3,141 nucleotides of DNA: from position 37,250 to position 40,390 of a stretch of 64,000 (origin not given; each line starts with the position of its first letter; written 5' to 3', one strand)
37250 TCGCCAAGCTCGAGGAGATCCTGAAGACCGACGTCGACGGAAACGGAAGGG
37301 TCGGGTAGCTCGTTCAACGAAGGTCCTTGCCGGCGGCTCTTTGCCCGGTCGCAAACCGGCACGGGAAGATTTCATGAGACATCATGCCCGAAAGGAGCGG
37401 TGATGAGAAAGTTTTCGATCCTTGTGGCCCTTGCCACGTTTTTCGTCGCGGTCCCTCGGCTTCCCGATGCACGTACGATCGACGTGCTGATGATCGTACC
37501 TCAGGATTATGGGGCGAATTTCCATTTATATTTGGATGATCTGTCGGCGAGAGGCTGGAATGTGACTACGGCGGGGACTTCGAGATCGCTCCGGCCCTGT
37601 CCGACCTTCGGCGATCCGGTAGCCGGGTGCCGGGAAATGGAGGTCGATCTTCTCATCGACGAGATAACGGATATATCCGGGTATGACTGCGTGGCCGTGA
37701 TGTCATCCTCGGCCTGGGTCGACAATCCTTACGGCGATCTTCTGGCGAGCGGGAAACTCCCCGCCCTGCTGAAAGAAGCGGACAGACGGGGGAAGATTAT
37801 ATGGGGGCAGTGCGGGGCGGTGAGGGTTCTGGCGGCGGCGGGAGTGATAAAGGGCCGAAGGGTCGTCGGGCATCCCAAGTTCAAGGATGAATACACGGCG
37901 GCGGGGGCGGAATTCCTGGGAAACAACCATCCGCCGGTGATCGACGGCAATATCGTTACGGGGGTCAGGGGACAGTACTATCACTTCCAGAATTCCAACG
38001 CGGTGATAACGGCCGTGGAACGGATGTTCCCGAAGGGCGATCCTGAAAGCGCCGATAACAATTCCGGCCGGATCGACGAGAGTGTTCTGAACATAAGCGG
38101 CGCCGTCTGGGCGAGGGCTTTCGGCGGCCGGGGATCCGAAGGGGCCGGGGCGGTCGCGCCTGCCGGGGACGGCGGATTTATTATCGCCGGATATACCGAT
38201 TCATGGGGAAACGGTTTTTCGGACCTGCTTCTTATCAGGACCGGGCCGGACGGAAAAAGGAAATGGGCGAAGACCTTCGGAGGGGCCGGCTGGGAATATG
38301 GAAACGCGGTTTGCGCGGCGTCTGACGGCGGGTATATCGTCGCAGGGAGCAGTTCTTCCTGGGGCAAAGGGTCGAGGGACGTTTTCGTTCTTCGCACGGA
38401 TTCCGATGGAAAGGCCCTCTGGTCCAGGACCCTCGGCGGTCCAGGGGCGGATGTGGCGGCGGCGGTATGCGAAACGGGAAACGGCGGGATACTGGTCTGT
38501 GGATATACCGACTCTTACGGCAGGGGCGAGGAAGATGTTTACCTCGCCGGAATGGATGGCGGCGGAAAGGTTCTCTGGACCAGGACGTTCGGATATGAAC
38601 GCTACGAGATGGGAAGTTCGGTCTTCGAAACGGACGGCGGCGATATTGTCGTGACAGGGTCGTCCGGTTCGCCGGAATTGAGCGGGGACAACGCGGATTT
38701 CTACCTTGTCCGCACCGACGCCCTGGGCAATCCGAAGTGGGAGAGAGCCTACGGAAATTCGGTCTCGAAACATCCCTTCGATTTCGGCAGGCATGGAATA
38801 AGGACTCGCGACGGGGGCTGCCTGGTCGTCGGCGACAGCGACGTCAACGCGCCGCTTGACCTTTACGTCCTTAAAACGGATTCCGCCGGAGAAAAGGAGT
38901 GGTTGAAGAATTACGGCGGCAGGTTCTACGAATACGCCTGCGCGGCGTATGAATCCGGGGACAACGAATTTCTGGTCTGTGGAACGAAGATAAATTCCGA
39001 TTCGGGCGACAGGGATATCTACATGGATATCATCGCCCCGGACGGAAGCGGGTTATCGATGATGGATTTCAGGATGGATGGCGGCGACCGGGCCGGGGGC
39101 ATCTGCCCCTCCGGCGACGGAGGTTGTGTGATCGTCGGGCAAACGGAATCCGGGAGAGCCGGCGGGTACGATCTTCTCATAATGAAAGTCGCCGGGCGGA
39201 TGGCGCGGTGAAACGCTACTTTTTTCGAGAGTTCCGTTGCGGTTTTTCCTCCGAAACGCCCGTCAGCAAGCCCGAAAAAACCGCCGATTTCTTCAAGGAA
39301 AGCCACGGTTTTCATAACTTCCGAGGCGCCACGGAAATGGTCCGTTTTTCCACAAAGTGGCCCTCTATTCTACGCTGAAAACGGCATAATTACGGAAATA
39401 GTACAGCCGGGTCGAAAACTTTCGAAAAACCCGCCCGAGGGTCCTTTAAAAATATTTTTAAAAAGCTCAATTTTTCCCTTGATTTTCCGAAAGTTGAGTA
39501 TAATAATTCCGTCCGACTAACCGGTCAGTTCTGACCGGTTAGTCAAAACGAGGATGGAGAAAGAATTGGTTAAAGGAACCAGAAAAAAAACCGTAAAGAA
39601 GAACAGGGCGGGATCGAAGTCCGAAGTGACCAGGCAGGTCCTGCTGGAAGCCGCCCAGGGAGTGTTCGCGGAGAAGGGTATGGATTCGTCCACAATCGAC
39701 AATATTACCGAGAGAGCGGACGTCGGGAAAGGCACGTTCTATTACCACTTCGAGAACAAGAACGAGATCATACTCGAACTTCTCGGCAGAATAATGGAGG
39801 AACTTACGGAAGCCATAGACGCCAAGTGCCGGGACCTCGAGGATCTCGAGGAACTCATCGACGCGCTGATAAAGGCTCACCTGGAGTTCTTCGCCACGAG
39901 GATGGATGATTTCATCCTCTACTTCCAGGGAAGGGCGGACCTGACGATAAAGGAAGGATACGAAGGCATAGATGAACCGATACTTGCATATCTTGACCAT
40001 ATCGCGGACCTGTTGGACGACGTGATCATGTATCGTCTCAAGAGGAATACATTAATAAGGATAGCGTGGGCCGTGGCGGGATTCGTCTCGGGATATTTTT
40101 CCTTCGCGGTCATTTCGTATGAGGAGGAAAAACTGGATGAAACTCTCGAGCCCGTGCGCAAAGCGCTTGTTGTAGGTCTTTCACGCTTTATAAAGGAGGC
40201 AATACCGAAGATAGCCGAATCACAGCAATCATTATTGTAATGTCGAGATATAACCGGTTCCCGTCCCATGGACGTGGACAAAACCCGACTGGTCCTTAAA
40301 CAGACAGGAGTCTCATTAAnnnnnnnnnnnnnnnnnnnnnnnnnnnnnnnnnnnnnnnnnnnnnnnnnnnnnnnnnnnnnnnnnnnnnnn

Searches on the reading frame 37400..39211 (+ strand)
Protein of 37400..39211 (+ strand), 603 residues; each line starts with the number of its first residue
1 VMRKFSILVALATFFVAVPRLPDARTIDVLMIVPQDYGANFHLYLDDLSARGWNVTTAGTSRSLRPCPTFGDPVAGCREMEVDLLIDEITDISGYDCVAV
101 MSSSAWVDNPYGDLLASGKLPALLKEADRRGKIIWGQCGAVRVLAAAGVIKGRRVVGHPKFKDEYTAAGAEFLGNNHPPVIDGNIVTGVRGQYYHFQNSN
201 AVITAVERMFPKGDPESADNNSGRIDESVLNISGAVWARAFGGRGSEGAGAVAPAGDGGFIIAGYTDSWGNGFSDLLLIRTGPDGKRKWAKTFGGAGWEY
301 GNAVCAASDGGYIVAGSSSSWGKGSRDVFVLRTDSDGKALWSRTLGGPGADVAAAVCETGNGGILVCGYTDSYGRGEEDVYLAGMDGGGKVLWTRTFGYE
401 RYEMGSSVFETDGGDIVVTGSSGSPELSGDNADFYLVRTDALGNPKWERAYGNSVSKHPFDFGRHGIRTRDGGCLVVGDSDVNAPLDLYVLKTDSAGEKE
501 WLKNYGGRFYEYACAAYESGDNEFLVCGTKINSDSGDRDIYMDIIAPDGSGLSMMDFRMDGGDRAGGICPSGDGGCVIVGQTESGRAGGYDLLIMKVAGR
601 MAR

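Call 5: search_protein_families(library=pfam, proteins=[window:37400-39211:+], max_evalue=0.01)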
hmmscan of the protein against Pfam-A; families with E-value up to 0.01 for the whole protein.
window:37400-39211:+ (603 aa): 2 families
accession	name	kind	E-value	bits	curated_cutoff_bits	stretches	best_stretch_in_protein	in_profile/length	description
PF01965.30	DJ-1_PfpI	-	3.1e-13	50.3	26.6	1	45-190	20-151/165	DJ-1/PfpI family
PF17164.10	DUF5122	-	0.00026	21.6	27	0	308-337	2-30/36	Domain of unknown function (DUF5122) beta-propeller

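Call 6: search_protein_families(library=ncbifam, proteins=[window:37400-39211:+], max_evalue=0.01)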
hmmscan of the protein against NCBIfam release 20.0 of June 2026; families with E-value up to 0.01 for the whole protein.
window:37400-39211:+ (603 aa): 6 families
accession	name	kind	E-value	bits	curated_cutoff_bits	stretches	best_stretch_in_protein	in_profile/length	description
TIGR01382.1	PfpI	subfamily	3.7e-11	42.9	139.05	1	47-189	21-152/169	DJ-1/PfpI/YhbO family deglycase/protease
NF047494.1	Lepto_SBBP_lipo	equivalog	7.5e-10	38.1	400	1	270-506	156-420/466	SBBP repeat beta-propeller lipoprotein, LipL53 family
TIGR02608.1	delta_60_rpt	domain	1.4e-07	31.2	76.5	0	300-338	2-39/55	delta-60 repeat domain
NF040823.1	deglyc_PfpI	equivalog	5.8e-06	26.3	330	1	123-188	85-148/166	deglycase PfpI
NF006902.0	PRK09393.1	equivalog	0.00018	20.8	425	1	119-164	95-140/327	transcriptional regulator FtrA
TIGR01383.1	not_thiJ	equivalog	0.00089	19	131.25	1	114-188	79-151/180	DJ-1 family glyoxalase III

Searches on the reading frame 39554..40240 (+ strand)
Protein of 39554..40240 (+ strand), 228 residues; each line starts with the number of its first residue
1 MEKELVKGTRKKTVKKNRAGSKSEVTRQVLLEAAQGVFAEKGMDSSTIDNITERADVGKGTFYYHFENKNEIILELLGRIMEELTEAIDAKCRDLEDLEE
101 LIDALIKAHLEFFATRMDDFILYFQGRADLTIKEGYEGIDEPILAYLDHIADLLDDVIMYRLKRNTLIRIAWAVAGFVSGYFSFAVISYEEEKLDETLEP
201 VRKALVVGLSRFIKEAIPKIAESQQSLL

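Call 5: search_protein_families(library=pfam, proteins=[window:39554-40240:+], max_evalue=0.01)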
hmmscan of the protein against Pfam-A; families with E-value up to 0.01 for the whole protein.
window:39554-40240:+ (228 aa): 1 family
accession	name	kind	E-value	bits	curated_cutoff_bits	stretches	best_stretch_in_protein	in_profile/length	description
PF00440.29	TetR_N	-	8.8e-15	54.7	24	1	30-76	1-47/47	Bacterial regulatory proteins, tetR family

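Call 6: search_protein_families(library=ncbifam, proteins=[window:39554-40240:+], max_evalue=0.01)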
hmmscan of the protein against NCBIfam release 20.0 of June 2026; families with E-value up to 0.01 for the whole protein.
window:39554-40240:+ (228 aa): 24 families
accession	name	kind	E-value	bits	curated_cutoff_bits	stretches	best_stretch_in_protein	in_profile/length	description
NF041196.1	ScbR_bind_reg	equivalog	5.6e-17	62.5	150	1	23-112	4-94/191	ScbR family autoregulator-binding transcription factor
NF053878.1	FATransRegFadRBac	equivalog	5.6e-14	52.4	200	1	29-209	7-188/190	fatty acid metabolism transcriptional regulator FadR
NF053731.1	TransRegFasRMycb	equivalog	2.7e-13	50.2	330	1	25-153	11-138/199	HTH-type transcriptional activator FasR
NF051852.1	efflux_TF_MtrR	exception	1.2e-12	48.1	280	1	23-96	8-81/205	multidrug efflux system transcriptional repressor MtrR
NF053516.1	TranRepPrsAVib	equivalog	4.5e-12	46.2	300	1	23-96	4-77/208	TetR family transcriptional repressor PsrA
NF050111.1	TransRegSACE7040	equivalog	6.5e-12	45.7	250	1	27-114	3-90/186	SACE_7040 family transcriptional regulator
NF007430.0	PRK09975.1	equivalog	9e-12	44.6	274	1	22-108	8-96/220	acrEF/envCD operon transcriptional regulator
NF051457.1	acryl_TF_AcuR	equivalog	3e-11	43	247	1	17-90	9-82/204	acrylate utilization transcriptional regulator AcuR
TIGR03384.1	betaine_BetI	equivalog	3e-10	40.1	201.3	1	24-111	7-94/189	choline-binding transcriptional repressor BetI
TIGR03968.1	mycofact_TetR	equivalog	6e-10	39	224.9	1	18-112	2-92/190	mycofactocin system transcriptional regulator MftR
NF001978.0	PRK00767.1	equivalog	9.4e-10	38.6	118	1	23-109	7-94/197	transcriptional regulator BetI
TIGR03613.1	RutR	equivalog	1e-09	38.5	368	1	23-112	6-94/202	pyrimidine utilization regulatory protein R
NF000040.3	Tn10_TetC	equivalog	2.6e-09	37.5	425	1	16-74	4-62/197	tetracyline resistance-associated transcriptional repressor TetC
NF007949.0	PRK10668.1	equivalog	2.9e-09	36.7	271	1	21-79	7-65/216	multidrug efflux transporter transcriptional repressor AcrR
NF011584.0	PRK15008.1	equivalog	1.1e-07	31.9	230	1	7-111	3-103/212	HTH-type transcriptional regulator RutR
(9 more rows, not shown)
